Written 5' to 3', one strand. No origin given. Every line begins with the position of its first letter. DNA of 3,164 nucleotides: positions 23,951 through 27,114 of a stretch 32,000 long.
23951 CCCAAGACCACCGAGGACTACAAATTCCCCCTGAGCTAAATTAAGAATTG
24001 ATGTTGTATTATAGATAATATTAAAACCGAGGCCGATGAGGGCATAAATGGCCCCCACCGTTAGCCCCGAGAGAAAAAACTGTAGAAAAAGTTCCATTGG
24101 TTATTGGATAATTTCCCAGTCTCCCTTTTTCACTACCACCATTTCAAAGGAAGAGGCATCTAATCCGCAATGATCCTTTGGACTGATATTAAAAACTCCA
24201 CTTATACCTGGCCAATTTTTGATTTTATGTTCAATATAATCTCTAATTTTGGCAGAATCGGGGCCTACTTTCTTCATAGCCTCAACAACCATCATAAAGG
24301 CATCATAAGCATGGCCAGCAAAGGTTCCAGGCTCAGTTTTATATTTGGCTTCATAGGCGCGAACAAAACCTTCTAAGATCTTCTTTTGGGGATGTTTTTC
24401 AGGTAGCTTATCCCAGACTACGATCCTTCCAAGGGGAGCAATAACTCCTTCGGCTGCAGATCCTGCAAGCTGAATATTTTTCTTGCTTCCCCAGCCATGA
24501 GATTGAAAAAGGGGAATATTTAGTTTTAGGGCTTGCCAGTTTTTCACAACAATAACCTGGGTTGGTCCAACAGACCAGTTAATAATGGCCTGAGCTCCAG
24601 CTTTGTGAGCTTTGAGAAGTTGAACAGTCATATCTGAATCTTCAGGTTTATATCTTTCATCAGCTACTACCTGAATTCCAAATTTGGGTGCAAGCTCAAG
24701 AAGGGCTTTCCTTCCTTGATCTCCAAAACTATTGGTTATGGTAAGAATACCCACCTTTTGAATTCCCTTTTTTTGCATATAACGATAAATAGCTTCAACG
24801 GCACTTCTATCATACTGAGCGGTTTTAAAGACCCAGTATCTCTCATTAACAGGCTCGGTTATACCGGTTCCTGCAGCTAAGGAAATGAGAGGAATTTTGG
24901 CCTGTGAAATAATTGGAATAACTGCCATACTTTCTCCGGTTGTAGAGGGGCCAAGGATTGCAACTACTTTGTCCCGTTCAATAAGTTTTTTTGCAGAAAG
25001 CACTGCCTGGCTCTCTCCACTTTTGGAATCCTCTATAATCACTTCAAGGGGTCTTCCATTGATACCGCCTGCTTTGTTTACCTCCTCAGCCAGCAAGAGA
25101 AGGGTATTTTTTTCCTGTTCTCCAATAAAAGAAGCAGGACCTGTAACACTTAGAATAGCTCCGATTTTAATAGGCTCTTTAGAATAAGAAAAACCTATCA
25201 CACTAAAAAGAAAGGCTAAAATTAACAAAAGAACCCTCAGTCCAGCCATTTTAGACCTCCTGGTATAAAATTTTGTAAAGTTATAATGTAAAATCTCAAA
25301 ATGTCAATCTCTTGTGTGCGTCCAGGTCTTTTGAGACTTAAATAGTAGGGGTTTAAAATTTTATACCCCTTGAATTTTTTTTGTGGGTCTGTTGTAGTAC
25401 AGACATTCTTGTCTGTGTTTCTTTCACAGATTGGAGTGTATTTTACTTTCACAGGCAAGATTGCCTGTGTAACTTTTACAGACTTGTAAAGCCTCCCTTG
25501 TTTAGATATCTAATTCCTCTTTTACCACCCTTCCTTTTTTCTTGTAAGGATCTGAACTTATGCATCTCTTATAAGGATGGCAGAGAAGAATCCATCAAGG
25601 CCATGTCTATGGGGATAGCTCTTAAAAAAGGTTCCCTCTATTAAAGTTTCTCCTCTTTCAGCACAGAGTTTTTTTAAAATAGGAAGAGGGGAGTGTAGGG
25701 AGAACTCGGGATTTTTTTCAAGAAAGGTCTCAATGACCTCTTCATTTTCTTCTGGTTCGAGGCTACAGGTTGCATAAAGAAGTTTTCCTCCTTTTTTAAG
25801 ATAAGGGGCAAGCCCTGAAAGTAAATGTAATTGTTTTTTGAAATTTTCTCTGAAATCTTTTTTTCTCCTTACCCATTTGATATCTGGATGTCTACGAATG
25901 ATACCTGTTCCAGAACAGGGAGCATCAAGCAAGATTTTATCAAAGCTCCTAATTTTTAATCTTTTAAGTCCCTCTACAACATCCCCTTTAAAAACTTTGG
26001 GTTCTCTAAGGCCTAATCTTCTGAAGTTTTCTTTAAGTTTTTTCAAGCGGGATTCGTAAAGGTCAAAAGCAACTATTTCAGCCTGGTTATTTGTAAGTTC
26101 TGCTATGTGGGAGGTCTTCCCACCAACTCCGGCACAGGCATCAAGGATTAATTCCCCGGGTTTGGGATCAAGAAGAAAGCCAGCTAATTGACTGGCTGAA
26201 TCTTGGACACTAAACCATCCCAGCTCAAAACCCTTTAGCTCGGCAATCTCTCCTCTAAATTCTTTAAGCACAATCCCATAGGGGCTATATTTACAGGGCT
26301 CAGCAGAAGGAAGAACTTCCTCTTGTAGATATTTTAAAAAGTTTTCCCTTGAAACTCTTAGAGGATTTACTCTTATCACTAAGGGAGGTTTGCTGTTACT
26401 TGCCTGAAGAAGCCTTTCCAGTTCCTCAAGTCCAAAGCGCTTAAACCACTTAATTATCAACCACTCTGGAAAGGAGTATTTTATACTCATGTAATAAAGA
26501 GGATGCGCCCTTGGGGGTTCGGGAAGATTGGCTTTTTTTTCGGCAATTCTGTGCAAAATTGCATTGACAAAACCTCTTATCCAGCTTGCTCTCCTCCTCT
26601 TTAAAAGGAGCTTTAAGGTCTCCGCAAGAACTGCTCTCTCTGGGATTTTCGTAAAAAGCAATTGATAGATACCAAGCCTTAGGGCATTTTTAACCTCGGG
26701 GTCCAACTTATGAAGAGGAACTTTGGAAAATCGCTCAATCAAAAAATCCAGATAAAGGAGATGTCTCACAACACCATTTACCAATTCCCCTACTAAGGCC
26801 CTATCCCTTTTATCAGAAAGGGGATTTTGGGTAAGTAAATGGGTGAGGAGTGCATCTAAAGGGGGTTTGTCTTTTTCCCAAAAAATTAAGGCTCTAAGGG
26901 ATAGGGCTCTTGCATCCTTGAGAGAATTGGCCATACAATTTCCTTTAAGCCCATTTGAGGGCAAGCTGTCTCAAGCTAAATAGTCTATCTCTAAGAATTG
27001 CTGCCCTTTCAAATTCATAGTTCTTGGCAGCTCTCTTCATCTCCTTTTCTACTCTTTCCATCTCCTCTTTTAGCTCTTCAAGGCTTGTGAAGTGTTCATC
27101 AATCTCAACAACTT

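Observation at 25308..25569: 252-bp TIR-bounded non-autonomous element with a perfect 5-bp target duplication, inserted exactly on the rsmB stop codon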

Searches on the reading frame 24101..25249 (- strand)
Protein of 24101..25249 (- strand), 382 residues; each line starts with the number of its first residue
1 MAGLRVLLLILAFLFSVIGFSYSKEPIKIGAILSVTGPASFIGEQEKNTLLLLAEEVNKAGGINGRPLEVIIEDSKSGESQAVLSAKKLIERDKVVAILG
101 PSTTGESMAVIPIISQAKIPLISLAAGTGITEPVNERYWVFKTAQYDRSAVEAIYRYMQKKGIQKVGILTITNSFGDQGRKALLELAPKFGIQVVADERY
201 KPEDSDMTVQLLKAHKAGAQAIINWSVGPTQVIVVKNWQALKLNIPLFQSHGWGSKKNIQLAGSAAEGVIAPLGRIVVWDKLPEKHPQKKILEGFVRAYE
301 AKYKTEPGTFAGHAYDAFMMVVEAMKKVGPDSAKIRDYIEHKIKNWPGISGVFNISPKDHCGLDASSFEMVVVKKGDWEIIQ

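Call 14: find_encoding_contigs(protein=window:24101-25249:-, flank=10000, max_places=10)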
Protein window:24101-25249:- (382 aa): 3 contigs read that carry it; 3 places shown.
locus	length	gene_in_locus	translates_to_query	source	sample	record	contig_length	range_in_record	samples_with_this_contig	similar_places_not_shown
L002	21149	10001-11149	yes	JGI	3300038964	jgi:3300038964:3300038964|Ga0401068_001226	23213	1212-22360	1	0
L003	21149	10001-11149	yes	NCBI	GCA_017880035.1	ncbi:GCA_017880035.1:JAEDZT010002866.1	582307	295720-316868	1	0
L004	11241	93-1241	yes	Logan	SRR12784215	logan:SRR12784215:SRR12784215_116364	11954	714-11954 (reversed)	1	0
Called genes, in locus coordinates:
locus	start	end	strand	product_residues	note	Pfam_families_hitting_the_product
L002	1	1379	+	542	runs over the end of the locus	PF12072:RNase_Y_N, PF00013:KH_1 (weak), PF08668:HDOD (faint), PF01966:HD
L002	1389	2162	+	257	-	PF00149:Metallophos, PF13277:YmdB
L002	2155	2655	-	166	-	PF01327:Pep_deformylase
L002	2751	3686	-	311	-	-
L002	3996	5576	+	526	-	PF01743:PolyA_pol, PF12627:PolyA_pol_RNAbd, PF01966:HD, PF13735:tRNA_NucTran2_2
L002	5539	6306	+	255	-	PF05175:MTS, PF07669:Eco57I (weak), PF13847:Methyltransf_31, PF08241:Methyltransf_11 (faint), PF13649:Methyltransf_25 (weak)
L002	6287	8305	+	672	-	PF00270:DEAD (weak), PF04851:ResIII, PF17757:UvrB_inter, PF27431:UvrB_3rd, PF00271:Helicase_C, PF12344:UvrB, PF02151:UVR (weak)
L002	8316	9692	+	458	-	PF01029:NusB, PF22458:RsmF-B_ferredox, PF01189:Methyltr_RsmB-F, PF13847:Methyltransf_31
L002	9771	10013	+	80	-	-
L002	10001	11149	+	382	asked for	PF13433:Peripla_BP_5, PF13458:Peripla_BP_6, PF01094:ANF_receptor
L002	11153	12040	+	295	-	PF02653:BPD_transp_2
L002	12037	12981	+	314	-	PF02653:BPD_transp_2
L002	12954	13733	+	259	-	PF00005:ABC_tran, PF13304:AAA_21 (faint), PF12399:BCA_ABC_TP_C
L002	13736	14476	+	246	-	PF13555:AAA_29 (faint), PF00005:ABC_tran, PF13304:AAA_21 (faint)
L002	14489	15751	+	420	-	PF00501:AMP-binding, PF14535:AMP-binding_C_2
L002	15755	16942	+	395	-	PF00202:Aminotran_3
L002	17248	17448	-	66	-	-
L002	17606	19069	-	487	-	PF14010:PEPcase_2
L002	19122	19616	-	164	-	PF16269:DUF4922 (faint), PF11969:DcpS_C (weak), PF01230:HIT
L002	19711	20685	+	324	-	PF03706:LPG_synthase_TM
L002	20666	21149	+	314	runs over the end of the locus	PF02606:LpxK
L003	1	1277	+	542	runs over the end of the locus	PF12072:RNase_Y_N, PF00013:KH_1 (weak), PF08668:HDOD (faint), PF01966:HD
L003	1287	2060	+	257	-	PF00149:Metallophos, PF13277:YmdB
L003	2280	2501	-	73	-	PF01327:Pep_deformylase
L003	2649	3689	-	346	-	-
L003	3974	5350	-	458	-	PF01029:NusB, PF22458:RsmF-B_ferredox, PF01189:Methyltr_RsmB-F, PF13847:Methyltransf_31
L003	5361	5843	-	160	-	PF00271:Helicase_C (weak), PF12344:UvrB, PF02151:UVR (weak)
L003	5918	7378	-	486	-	PF00270:DEAD (weak), PF04851:ResIII, PF17757:UvrB_inter, PF27431:UvrB_3rd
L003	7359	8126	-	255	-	PF05175:MTS, PF07669:Eco57I (weak), PF13847:Methyltransf_31, PF08241:Methyltransf_11 (faint), PF13649:Methyltransf_25 (weak)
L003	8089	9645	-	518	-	PF01743:PolyA_pol, PF12627:PolyA_pol_RNAbd, PF01966:HD, PF13735:tRNA_NucTran2_2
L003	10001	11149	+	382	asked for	PF13433:Peripla_BP_5, PF13458:Peripla_BP_6, PF01094:ANF_receptor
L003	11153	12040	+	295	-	PF02653:BPD_transp_2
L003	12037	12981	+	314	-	PF02653:BPD_transp_2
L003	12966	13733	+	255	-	PF00005:ABC_tran, PF13304:AAA_21 (faint), PF12399:BCA_ABC_TP_C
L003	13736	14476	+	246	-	PF13555:AAA_29 (faint), PF00005:ABC_tran, PF13304:AAA_21 (faint)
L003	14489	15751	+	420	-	PF00501:AMP-binding, PF14535:AMP-binding_C_2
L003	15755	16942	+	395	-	PF00202:Aminotran_3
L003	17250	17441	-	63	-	-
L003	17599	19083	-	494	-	PF14010:PEPcase_2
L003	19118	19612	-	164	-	PF16269:DUF4922 (faint), PF11969:DcpS_C (weak), PF01230:HIT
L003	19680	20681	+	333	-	PF03706:LPG_synthase_TM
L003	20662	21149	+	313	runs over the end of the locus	PF02606:LpxK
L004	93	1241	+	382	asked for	PF13433:Peripla_BP_5, PF13458:Peripla_BP_6, PF01094:ANF_receptor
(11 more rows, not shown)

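Call 42: search_protein_families(library=pfam, proteins=[L002:2751-3686:-, L003:2649-3689:-], max_evalue=0.01)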
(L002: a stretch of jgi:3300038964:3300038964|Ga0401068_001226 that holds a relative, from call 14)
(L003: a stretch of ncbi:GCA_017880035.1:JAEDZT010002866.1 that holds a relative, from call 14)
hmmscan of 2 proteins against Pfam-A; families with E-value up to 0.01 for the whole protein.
L002:2751-3686:- (311 aa): 0 families

L003:2649-3689:- (346 aa): 1 family
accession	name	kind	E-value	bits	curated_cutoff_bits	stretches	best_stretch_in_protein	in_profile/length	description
PF14712.11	Snapin_Pallidin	-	0.0004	21.2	29.6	0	52-93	10-51/89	Snapin/Pallidin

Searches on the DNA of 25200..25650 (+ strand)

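Call 54: search_dna_similar(query=window:25313-25564:+, collection=plasmids, mode=distant, max_evalue=0.001, max_rows=10)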
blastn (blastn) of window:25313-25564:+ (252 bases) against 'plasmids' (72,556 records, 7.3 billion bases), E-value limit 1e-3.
No match.

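Call 68: search_rna_families(source=window, start=25200, end=25650, threshold=evalue, max_evalue=1)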
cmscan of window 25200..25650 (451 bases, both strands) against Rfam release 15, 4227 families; matches with E-value up to 1: 3.
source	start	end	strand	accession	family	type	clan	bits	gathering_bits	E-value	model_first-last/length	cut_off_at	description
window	25332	25487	-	RF00124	IS102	Gene; sRNA;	-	18.7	46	0.67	1-206/206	no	IS102 RNA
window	25385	25477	+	RF00399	SNORA24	Gene; snRNA; snoRNA; HACA-box;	-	18.4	40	0.59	1-131/131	no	Small nucleolar RNA SNORA24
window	25385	25485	+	RF04171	MIR1509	Gene; miRNA;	-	18.4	87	0.7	1-121/121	no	MIR1509 microRNA precursor family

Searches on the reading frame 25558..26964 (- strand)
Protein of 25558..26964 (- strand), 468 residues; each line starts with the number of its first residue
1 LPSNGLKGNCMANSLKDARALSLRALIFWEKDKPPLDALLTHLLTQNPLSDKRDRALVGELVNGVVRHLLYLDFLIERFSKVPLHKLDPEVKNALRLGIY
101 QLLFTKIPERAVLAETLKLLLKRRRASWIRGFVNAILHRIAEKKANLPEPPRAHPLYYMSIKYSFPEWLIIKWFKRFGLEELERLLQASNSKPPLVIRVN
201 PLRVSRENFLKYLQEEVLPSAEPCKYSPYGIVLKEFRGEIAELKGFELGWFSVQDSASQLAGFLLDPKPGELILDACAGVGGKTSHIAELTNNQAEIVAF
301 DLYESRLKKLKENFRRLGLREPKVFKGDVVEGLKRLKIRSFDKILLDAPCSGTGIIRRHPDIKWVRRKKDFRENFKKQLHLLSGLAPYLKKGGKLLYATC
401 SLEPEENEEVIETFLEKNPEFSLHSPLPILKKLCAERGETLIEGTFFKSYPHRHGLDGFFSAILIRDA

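Call 12: find_encoding_contigs(protein=window:25558-26964:-, flank=10000, max_places=10)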
Protein window:25558-26964:- (468 aa): no gene with exactly this product is on record in the collection.

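Call 13: find_encoding_contigs(protein=window:25558-26934:-, flank=10000, max_places=10)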
Protein window:25558-26934:- (458 aa): 1 contig read that carries it; 1 place shown.
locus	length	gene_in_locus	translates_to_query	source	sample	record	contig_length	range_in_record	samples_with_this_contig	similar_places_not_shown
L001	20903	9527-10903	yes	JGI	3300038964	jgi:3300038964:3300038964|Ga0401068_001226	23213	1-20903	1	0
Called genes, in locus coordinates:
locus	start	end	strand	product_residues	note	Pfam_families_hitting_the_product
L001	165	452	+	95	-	PF06005:ZapB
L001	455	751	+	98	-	PF05164:ZapA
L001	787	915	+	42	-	-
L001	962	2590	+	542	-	PF12072:RNase_Y_N, PF00013:KH_1 (weak), PF08668:HDOD (faint), PF01966:HD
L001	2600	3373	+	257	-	PF00149:Metallophos, PF13277:YmdB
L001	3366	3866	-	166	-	PF01327:Pep_deformylase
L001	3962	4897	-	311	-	-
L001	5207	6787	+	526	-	PF01743:PolyA_pol, PF12627:PolyA_pol_RNAbd, PF01966:HD, PF13735:tRNA_NucTran2_2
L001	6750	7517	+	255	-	PF05175:MTS, PF07669:Eco57I (weak), PF13847:Methyltransf_31, PF08241:Methyltransf_11 (faint), PF13649:Methyltransf_25 (weak)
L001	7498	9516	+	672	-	PF00270:DEAD (weak), PF04851:ResIII, PF17757:UvrB_inter, PF27431:UvrB_3rd, PF00271:Helicase_C, PF12344:UvrB, PF02151:UVR (weak)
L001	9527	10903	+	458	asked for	PF01029:NusB, PF22458:RsmF-B_ferredox, PF01189:Methyltr_RsmB-F, PF13847:Methyltransf_31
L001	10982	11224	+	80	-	-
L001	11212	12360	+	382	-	PF13433:Peripla_BP_5, PF13458:Peripla_BP_6, PF01094:ANF_receptor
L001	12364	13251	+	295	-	PF02653:BPD_transp_2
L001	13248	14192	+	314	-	PF02653:BPD_transp_2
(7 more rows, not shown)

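Call 18: find_homologous_proteins(query=window:25558-26934:-, max_evalue=1e-40)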
Query window:25558-26934:- (458 aa): 5573 proteins with E <= 1e-40 among 8000 candidates; the best 120 are listed.
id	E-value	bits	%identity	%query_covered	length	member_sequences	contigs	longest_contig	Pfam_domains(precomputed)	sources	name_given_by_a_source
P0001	0.0e+0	1020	99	100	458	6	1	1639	PF13847.13,PF01189.24,PF22458.2,PF01029.24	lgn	-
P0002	7.4e-260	881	84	100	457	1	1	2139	PF13847.13,PF01189.24,PF22458.2,PF01029.24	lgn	-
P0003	1.4e-242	824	78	100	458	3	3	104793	PF13847.13,PF01189.24,PF22458.2,PF01029.24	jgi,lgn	jgi:16S rRNA (cytosine967-C5)-methyltransferase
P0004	1.2e-206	705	67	99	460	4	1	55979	PF13847.13,PF01189.24,PF22458.2,PF01029.24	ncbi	ncbi:MAG: 16S rRNA (cytosine(967)-C(5))-methyltransferase RsmB [Caldimicrobium sp.]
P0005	3.5e-206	704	67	98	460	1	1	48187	PF13847.13,PF01189.24,PF22458.2,PF01029.24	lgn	-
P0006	1.9e-203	695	66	98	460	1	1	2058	PF13847.13,PF01189.24,PF22458.2,PF01029.24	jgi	-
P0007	2.0e-202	691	65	99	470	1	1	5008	PF13847.13,PF17125.11,PF01189.24,PF22458.2,PF01029.24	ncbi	ncbi:MAG: 16S rRNA (cytosine(967)-C(5))-methyltransferase RsmB [Caldimicrobium sp.]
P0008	3.6e-202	690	65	99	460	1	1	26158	PF13847.13,PF01189.24,PF22458.2,PF01029.24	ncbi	-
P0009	3.9e-202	690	67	98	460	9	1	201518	PF13847.13,PF01189.24,PF22458.2,PF01029.24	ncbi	ncbi:MAG: 16S rRNA (cytosine(967)-C(5))-methyltransferase RsmB [Caldimicrobium sp.]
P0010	5.4e-202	690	66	98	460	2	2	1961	PF13847.13,PF01189.24,PF22458.2,PF01029.24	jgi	-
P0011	7.2e-202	689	65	98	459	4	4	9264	PF13847.13,PF01189.24,PF22458.2,PF01029.24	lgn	-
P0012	2.9e-201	687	66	98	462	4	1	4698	PF13847.13,PF01189.24,PF22458.2,PF01029.24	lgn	-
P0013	1.5e-200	685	66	99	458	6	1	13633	PF13847.13,PF01189.24,PF22458.2,PF01029.24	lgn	-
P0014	1.3e-197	675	65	100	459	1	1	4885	PF13847.13,PF01189.24,PF22458.2,PF01029.24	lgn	-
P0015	8.6e-197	673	65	98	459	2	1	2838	PF13847.13,PF01189.24,PF22458.2,PF01029.24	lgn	-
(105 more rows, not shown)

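Call 20: find_encoding_contigs(protein=P0002, flank=10000, max_places=6)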
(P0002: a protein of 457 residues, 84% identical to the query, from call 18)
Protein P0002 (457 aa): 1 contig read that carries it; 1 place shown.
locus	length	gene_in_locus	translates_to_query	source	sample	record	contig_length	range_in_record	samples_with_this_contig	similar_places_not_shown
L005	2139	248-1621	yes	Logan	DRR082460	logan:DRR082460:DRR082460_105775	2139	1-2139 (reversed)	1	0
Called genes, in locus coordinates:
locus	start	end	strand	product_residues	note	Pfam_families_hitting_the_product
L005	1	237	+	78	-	?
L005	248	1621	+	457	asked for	PF01029:NusB, PF22458:RsmF-B_ferredox, PF01189:Methyltr_RsmB-F, PF13847:Methyltransf_31 (weak)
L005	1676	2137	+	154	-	?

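Call 21: find_encoding_contigs(protein=P0003, flank=10000, max_places=6)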
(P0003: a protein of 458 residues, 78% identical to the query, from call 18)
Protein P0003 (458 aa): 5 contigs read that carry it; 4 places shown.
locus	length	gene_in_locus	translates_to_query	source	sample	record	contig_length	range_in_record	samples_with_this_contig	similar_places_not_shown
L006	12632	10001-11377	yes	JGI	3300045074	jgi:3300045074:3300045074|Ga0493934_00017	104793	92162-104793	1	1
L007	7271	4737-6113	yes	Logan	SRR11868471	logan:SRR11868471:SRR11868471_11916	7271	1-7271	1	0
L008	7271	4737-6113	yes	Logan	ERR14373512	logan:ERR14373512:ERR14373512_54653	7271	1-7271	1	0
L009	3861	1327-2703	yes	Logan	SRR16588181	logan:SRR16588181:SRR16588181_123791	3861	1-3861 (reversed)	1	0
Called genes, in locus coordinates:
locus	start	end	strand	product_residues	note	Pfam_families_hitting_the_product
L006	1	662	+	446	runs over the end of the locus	PF00919:UPF0004, PF04055:Radical_SAM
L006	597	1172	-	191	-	PF01066:CDP-OH_P_transf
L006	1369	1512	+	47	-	-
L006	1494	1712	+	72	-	-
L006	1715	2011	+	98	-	PF05164:ZapA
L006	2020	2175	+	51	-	-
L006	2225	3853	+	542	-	PF12072:RNase_Y_N, PF00013:KH_1 (weak), PF08668:HDOD (faint), PF01966:HD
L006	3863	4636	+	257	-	PF00149:Metallophos, PF13277:YmdB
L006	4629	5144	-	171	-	PF01327:Pep_deformylase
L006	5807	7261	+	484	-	PF01743:PolyA_pol, PF12627:PolyA_pol_RNAbd, PF01966:HD, PF13735:tRNA_NucTran2_2 (weak)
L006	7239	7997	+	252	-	PF05175:MTS (weak)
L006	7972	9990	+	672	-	PF00270:DEAD (weak), PF04851:ResIII, PF17757:UvrB_inter, PF27431:UvrB_3rd, PF00271:Helicase_C, PF12344:UvrB, PF02151:UVR (weak)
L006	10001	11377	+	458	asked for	PF01029:NusB, PF22458:RsmF-B_ferredox, PF01189:Methyltr_RsmB-F, PF13847:Methyltransf_31 (weak)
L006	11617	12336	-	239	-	-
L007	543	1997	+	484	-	PF01743:PolyA_pol, PF12627:PolyA_pol_RNAbd, PF01966:HD, PF13735:tRNA_NucTran2_2 (weak)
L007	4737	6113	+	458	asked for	PF01029:NusB, PF22458:RsmF-B_ferredox, PF01189:Methyltr_RsmB-F, PF13847:Methyltransf_31 (weak)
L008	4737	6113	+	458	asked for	PF01029:NusB, PF22458:RsmF-B_ferredox, PF01189:Methyltr_RsmB-F, PF13847:Methyltransf_31 (weak)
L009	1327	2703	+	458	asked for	PF01029:NusB, PF22458:RsmF-B_ferredox, PF01189:Methyltr_RsmB-F, PF13847:Methyltransf_31 (weak)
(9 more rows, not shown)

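Call 42: search_protein_families(library=pfam, proteins=[L006:11617-12336:-], max_evalue=0.01)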
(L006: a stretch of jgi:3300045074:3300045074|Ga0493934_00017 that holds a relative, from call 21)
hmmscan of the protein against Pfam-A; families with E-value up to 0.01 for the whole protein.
L006:11617-12336:- (239 aa): 6 families
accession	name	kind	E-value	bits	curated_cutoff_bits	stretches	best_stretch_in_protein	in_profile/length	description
PF02183.23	HALZ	-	7e-05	23.3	28.1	1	61-97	4-40/43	Homeobox associated leucine zipper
PF00170.26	bZIP_1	-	0.00095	19.7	27.6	0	47-85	26-63/64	bZIP transcription factor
PF06810.17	Phage_scaffold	-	0.002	18.6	35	1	59-127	31-104/170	Phage capsid assembly scaffolding protein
PF06419.17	COG6_N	-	0.0026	18.3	27.4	1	62-122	33-93/114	Conserved oligomeric complex COG6, N-terminal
PF25450.1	Rab11-FIP3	-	0.0043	17.8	31.9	1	26-112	34-118/125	Rab11-FIP3-like domain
PF04977.20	DivIC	-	0.0089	16.3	28.9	0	67-99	22-54/80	Septum formation initiator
